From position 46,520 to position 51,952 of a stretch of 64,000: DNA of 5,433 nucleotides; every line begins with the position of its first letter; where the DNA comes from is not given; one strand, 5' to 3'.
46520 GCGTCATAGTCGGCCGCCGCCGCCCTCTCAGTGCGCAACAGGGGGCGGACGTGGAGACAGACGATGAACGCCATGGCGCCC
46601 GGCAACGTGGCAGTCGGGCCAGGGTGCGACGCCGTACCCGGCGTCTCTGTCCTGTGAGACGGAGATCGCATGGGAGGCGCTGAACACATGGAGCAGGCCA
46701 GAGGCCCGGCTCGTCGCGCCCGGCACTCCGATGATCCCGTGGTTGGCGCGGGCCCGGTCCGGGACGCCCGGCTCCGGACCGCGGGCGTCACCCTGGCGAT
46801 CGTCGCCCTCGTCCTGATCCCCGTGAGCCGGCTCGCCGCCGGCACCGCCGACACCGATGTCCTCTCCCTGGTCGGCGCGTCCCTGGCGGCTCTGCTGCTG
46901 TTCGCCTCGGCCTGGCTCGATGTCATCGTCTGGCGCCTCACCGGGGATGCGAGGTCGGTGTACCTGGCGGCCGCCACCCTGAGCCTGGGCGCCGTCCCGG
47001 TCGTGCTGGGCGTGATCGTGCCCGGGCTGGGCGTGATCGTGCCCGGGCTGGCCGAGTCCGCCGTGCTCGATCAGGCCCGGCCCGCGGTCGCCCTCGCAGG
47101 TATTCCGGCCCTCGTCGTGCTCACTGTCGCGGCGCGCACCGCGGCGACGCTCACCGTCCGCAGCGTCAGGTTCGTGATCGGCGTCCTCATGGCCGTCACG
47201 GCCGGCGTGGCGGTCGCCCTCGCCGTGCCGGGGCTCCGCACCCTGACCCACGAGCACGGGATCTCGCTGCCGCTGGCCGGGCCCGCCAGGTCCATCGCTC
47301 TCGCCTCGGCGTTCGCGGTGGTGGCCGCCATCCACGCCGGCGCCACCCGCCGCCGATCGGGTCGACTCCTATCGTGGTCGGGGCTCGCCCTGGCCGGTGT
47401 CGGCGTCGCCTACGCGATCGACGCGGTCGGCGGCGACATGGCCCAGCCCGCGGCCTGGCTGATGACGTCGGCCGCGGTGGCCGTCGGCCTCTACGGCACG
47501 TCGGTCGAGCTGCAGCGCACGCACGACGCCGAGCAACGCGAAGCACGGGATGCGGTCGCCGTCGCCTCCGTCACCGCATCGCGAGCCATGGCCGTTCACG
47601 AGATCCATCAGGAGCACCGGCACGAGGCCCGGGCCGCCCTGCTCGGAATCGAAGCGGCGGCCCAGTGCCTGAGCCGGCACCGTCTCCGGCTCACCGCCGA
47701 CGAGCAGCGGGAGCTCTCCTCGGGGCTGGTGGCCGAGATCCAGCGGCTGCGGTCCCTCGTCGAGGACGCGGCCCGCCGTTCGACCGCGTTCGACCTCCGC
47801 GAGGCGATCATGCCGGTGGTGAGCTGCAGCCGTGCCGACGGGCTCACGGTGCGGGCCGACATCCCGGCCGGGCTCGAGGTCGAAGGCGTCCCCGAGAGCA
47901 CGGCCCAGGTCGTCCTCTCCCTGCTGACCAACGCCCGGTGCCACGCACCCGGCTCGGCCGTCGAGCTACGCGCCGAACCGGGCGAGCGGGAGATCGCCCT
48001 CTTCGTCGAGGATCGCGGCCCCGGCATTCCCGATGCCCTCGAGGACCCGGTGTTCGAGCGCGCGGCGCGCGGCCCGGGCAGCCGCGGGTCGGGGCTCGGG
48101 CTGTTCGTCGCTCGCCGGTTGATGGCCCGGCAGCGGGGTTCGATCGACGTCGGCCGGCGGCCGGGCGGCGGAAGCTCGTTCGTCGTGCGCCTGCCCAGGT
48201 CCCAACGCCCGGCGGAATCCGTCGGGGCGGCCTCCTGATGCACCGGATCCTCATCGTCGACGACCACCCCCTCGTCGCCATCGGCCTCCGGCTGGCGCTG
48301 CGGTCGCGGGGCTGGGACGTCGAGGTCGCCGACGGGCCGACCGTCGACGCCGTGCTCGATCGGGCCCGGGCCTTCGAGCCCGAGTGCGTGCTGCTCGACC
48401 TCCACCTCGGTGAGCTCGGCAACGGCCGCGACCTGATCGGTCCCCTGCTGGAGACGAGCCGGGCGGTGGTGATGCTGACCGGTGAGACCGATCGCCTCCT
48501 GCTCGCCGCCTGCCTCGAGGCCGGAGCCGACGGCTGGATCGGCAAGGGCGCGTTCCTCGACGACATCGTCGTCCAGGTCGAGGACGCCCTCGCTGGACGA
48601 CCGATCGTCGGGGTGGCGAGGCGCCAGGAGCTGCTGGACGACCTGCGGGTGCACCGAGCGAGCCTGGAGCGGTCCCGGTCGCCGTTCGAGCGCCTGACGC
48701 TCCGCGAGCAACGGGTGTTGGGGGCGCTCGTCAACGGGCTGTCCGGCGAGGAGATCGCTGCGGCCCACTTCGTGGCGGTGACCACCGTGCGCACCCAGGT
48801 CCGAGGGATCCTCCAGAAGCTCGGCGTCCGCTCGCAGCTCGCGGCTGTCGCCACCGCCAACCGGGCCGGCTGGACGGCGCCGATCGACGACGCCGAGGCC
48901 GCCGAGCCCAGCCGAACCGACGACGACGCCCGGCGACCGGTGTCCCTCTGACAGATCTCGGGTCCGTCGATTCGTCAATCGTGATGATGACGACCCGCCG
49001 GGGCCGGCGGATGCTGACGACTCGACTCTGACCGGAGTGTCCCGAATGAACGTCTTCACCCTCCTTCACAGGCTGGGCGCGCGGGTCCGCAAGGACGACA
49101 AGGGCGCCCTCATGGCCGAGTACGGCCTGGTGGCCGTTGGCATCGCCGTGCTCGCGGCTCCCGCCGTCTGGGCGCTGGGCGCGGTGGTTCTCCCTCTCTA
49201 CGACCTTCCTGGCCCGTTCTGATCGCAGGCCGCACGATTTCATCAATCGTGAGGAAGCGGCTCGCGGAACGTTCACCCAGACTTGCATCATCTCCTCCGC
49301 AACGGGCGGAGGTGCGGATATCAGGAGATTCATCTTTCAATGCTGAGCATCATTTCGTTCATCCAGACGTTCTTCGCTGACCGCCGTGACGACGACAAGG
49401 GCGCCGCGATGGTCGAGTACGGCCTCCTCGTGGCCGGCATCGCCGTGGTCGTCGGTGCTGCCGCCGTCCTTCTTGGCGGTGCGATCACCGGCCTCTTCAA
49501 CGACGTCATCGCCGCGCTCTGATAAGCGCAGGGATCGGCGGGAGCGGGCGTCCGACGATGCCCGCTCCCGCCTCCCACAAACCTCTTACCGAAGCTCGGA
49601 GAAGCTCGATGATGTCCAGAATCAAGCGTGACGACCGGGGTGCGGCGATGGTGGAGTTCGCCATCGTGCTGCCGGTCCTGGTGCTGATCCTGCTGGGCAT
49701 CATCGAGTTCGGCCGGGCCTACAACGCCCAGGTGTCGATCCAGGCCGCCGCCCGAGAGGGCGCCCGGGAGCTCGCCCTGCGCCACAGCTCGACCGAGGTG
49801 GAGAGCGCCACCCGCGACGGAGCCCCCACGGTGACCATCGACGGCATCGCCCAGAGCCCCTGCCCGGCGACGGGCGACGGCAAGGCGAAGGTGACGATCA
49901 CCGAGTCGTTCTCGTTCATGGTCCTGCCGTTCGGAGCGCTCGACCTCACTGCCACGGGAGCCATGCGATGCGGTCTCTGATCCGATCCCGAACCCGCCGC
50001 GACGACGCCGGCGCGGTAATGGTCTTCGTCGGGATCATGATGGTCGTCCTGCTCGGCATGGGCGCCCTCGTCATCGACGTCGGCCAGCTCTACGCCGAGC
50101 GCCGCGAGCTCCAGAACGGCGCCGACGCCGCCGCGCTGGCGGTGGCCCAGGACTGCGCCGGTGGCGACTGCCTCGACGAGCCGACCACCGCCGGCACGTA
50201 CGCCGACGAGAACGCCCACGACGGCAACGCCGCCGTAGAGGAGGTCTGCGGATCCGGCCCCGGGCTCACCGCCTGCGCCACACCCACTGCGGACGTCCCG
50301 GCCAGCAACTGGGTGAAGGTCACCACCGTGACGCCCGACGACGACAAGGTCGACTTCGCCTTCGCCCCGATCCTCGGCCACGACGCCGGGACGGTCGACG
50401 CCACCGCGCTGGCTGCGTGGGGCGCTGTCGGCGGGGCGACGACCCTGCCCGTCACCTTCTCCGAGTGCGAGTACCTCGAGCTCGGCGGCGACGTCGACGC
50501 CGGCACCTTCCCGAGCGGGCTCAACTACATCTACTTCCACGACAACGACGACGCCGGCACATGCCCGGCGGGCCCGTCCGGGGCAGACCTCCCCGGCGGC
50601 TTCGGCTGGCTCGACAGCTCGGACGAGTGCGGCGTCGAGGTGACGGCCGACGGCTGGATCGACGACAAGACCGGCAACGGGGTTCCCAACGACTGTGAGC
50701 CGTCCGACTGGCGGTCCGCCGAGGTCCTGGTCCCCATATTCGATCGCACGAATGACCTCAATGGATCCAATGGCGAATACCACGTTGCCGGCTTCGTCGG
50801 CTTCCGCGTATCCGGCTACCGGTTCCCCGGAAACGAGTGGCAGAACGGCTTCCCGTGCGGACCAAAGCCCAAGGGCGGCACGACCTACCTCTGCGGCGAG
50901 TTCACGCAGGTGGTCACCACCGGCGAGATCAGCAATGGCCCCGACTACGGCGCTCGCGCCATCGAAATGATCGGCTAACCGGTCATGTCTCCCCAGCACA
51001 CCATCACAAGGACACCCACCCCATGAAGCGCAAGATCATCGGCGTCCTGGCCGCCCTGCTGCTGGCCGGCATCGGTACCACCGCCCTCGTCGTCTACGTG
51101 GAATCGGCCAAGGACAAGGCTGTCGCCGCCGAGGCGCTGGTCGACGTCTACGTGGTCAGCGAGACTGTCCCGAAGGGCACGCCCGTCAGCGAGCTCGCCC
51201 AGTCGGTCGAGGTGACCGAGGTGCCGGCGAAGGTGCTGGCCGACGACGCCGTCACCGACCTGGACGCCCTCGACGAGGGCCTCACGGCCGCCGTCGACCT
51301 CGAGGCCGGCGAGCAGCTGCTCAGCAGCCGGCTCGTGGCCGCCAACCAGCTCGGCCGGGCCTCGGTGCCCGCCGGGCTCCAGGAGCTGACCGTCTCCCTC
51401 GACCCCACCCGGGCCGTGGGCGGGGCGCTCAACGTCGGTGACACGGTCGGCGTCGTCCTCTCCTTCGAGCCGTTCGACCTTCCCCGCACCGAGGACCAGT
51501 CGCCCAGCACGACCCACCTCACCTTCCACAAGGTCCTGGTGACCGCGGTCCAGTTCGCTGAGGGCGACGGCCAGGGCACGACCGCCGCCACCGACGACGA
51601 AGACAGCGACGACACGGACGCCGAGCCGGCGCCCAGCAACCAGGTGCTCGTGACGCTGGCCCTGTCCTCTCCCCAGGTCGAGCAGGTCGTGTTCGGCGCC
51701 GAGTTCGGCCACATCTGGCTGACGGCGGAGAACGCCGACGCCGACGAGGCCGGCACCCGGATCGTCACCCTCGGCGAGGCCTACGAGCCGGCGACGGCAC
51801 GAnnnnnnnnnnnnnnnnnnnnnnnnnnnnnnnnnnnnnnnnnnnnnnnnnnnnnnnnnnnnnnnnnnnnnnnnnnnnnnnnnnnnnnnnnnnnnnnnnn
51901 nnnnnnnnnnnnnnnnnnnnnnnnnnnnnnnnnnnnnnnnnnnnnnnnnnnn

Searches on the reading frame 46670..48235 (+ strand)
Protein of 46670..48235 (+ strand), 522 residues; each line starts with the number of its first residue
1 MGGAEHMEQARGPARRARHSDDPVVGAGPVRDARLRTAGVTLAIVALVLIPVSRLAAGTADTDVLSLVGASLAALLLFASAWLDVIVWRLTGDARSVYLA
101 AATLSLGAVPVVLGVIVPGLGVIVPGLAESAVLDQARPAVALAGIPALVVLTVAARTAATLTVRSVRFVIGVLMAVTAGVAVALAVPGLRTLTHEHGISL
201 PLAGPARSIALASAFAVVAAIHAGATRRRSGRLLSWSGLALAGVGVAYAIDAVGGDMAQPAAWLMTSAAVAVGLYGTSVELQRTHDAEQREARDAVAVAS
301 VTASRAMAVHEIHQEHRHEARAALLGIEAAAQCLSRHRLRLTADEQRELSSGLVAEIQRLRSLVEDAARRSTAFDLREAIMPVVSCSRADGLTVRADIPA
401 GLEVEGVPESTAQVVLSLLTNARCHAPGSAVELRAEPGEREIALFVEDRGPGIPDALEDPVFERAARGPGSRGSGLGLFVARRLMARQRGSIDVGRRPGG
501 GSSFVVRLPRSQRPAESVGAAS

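Call 55: search_protein_families(library=pfam, proteins=[window:46670-48235:+], max_evalue=0.01)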
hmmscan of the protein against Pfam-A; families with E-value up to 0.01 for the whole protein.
window:46670-48235:+ (522 aa): 2 families
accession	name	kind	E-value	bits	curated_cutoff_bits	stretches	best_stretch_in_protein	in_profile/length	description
PF02518.31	HATPase_c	-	6.3e-17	62.4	26.4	1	408-511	3-110/111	Histidine kinase-, DNA gyrase B-, and HSP90-like ATPase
PF13581.12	HATPase_c_2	-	9.5e-05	22.8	27.4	1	421-486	46-110/127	Histidine kinase-like ATPase domain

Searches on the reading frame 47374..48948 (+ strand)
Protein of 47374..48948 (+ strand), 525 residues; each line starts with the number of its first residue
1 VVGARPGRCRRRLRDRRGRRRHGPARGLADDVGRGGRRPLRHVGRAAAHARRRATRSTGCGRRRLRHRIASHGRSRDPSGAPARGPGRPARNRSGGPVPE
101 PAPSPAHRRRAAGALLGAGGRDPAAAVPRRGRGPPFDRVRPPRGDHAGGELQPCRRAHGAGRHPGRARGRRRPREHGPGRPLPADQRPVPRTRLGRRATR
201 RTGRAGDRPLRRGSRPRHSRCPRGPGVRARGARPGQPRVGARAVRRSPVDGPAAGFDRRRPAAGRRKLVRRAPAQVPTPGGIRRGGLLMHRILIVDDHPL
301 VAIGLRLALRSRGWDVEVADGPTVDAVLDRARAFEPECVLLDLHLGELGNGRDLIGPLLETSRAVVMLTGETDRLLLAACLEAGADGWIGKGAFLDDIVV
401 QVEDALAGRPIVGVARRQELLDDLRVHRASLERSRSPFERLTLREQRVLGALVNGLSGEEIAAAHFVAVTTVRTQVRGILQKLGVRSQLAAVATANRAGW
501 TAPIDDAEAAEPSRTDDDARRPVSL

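Call 55: search_protein_families(library=pfam, proteins=[window:47374-48948:+], max_evalue=0.01)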
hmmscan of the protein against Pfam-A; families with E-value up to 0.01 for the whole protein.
window:47374-48948:+ (525 aa): 2 families
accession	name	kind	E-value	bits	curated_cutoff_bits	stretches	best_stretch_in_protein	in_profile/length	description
PF00072.30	Response_reg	-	1.8e-12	47.9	30.2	1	292-400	1-108/111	Response regulator receiver domain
PF00196.25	GerE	-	6.1e-10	39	23.5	1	440-493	2-55/57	Bacterial regulatory proteins, luxR family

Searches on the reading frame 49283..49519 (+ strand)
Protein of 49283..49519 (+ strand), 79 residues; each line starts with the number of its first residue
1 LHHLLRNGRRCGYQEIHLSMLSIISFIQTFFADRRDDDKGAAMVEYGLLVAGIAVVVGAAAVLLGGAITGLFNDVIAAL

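Call 55: search_protein_families(library=pfam, proteins=[window:49283-49519:+], max_evalue=0.01)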
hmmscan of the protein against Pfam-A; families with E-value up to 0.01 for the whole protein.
window:49283-49519:+ (79 aa): 1 family
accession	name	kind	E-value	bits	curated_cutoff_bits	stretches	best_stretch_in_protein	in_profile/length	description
PF04964.19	Flp_Fap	-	4.3e-09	36.5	32.2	1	37-79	4-46/46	Flp/Fap pilin component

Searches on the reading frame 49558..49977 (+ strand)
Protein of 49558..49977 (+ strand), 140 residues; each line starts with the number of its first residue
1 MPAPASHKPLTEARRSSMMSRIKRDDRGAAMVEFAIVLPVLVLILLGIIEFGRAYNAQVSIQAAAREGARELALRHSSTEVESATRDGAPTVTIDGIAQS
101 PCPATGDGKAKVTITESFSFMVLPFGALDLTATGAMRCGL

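Call 4: search_protein_families(library=pfam, proteins=[window:49558-49977:+], max_evalue=0.01)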
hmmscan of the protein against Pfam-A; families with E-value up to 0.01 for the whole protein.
window:49558-49977:+ (140 aa): 2 families
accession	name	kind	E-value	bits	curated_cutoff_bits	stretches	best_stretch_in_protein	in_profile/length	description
PF07811.17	TadE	-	2.3e-19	69.7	22.9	1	28-70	1-43/43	TadE-like protein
PF13400.11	Tad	-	0.00015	22.4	22.3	1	28-65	1-37/47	Putative Flp pilus-assembly TadE/G-like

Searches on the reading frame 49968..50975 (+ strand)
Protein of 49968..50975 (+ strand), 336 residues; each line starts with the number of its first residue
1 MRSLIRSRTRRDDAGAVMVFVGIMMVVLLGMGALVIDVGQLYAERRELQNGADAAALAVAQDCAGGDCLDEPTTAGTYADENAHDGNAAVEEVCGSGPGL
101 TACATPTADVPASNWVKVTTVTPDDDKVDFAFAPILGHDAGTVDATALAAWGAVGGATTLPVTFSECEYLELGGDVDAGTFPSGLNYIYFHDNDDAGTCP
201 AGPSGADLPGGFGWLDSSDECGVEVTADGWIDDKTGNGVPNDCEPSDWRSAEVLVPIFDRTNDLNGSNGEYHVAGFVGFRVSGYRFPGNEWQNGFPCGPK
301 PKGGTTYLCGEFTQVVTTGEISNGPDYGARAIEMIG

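Call 4: search_protein_families(library=pfam, proteins=[window:49968-50975:+], max_evalue=0.01)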
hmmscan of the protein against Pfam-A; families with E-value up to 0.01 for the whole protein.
window:49968-50975:+ (336 aa): 1 family
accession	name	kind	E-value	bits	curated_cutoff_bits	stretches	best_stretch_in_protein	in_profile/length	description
PF13400.11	Tad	-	9.2e-14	51.9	22.3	1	15-62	1-47/47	Putative Flp pilus-assembly TadE/G-like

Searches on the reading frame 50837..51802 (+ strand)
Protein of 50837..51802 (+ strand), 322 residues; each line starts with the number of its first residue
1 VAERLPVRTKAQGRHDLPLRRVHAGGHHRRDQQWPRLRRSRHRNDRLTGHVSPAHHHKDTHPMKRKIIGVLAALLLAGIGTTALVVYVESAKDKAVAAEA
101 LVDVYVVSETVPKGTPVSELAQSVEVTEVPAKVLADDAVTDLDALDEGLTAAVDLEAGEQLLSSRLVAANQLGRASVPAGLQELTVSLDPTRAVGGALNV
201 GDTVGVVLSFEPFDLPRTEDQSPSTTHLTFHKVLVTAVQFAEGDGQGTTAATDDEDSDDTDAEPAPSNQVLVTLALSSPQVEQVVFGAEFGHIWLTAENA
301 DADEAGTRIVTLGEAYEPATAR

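Call 4: search_protein_families(library=pfam, proteins=[window:50837-51802:+], max_evalue=0.01)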
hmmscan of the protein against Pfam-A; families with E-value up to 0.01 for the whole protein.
window:50837-51802:+ (322 aa): 2 families
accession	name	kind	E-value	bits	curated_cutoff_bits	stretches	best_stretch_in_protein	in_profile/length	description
PF16976.10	RcpC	-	1.2e-11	44.9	28.8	1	175-295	5-111/114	Flp pilus assembly protein RcpC/CpaB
PF08666.17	SAF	-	0.0003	21.7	21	1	103-166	2-62/63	SAF domain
